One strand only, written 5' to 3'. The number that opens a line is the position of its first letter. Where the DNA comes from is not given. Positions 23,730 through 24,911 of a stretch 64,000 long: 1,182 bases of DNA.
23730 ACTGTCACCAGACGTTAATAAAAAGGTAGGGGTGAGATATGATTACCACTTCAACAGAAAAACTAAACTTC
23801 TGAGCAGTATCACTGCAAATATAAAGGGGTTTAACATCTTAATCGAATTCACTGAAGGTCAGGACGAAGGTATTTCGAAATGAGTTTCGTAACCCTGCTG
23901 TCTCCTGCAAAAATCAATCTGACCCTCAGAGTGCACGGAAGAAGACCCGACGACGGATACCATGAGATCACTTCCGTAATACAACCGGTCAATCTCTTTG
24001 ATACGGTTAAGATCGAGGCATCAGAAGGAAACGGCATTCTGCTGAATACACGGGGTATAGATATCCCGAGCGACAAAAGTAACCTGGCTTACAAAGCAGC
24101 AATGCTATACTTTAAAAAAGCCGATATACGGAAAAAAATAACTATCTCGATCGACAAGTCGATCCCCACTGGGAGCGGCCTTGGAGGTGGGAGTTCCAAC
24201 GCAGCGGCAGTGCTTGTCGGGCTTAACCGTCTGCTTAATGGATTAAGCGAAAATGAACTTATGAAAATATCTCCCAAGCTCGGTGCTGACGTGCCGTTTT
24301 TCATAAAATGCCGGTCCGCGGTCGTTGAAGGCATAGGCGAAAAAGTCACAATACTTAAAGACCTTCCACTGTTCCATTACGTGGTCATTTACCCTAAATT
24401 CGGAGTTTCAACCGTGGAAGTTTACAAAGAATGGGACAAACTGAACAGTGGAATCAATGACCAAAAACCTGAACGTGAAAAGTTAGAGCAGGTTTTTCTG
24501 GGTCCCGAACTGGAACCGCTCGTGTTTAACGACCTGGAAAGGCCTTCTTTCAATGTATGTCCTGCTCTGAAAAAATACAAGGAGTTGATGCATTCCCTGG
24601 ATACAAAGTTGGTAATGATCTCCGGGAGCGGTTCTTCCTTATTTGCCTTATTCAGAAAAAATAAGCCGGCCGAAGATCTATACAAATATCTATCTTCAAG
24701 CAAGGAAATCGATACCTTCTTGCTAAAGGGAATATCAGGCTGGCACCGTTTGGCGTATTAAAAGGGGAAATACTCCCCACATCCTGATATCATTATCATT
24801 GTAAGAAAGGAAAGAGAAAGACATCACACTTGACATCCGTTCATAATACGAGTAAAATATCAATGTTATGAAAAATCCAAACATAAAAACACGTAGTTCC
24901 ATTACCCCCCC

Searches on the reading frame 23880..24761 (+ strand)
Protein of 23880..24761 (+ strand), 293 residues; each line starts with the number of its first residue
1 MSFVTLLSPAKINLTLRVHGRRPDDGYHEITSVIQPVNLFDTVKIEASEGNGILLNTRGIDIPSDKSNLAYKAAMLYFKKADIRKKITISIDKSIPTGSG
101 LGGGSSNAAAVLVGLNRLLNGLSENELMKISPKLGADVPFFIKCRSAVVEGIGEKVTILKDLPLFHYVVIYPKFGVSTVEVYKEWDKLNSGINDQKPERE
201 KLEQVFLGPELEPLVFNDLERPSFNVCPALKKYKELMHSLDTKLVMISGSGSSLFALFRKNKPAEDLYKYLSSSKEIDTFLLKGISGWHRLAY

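Call 71: search_protein_families(library=pfam, proteins=[window:23880-24761:+], max_evalue=0.001)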
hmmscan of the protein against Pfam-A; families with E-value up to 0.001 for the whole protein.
window:23880-24761:+ (293 aa): 2 families
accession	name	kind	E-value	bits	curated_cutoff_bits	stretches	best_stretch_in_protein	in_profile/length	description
PF00288.32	GHMP_kinases_N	-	2.7e-16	60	22.3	1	68-142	1-84/87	GHMP kinases N terminal domain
PF08544.19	GHMP_kinases_C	-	1.3e-07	32.4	21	1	214-273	16-81/85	GHMP kinases C terminal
